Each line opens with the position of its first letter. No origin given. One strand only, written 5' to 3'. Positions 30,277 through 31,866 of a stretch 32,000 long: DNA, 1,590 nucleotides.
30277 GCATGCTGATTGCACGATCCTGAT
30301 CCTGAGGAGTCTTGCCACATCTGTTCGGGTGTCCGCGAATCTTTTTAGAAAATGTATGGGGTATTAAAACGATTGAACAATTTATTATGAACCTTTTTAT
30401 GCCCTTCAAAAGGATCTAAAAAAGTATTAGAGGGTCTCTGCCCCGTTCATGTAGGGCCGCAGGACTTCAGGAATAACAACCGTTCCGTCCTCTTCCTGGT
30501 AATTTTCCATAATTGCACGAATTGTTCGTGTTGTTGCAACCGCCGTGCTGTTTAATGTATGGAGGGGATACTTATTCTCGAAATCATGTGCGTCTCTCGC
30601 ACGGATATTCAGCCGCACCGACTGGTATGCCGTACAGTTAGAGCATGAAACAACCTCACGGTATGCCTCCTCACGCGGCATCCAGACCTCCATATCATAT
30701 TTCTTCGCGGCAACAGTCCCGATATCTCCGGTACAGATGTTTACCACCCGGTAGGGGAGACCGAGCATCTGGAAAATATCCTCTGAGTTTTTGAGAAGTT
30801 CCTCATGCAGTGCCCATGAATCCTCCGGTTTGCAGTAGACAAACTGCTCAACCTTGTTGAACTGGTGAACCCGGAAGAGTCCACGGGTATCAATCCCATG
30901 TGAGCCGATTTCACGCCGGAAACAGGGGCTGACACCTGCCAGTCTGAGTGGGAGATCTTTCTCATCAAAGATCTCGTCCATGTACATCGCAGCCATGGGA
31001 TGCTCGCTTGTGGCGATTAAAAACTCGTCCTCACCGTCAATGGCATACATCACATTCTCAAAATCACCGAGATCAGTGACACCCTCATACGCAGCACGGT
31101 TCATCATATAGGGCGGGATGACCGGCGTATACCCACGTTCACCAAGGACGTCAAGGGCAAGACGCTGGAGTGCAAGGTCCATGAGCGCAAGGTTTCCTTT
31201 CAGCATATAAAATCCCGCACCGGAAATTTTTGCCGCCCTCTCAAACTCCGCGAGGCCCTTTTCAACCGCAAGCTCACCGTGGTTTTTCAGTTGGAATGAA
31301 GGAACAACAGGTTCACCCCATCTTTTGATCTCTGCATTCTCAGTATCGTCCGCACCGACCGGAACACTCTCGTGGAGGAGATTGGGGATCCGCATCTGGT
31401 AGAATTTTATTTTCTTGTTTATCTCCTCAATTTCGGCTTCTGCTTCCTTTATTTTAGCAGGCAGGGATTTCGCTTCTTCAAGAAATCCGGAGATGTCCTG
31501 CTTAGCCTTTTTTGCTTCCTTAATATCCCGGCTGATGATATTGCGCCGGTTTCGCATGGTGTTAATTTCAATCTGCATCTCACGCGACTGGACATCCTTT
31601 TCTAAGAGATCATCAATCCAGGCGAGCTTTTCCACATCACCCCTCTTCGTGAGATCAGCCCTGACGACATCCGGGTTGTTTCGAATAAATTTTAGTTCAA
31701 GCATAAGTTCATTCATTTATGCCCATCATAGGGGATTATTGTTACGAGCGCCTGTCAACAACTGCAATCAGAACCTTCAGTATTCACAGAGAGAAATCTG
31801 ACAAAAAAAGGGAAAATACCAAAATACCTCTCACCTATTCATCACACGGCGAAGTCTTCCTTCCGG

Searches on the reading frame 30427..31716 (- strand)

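Call 29: search_protein_families(library=pfam, proteins=[window:30427-31716:-], max_evalue=0.001)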
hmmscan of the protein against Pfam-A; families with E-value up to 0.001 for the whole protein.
window:30427-31716:- (429 aa): 2 families
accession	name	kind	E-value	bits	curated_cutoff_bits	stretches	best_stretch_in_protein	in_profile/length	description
PF00587.30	tRNA-synt_2b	-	8.4e-43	146.9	29.3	1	229-406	9-179/179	tRNA synthetase class II core domain (G, H, P, S and T)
PF02403.27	Seryl_tRNA_N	-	6.2e-23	81.5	28.2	1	5-113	1-107/108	Seryl-tRNA synthetase N-terminal domain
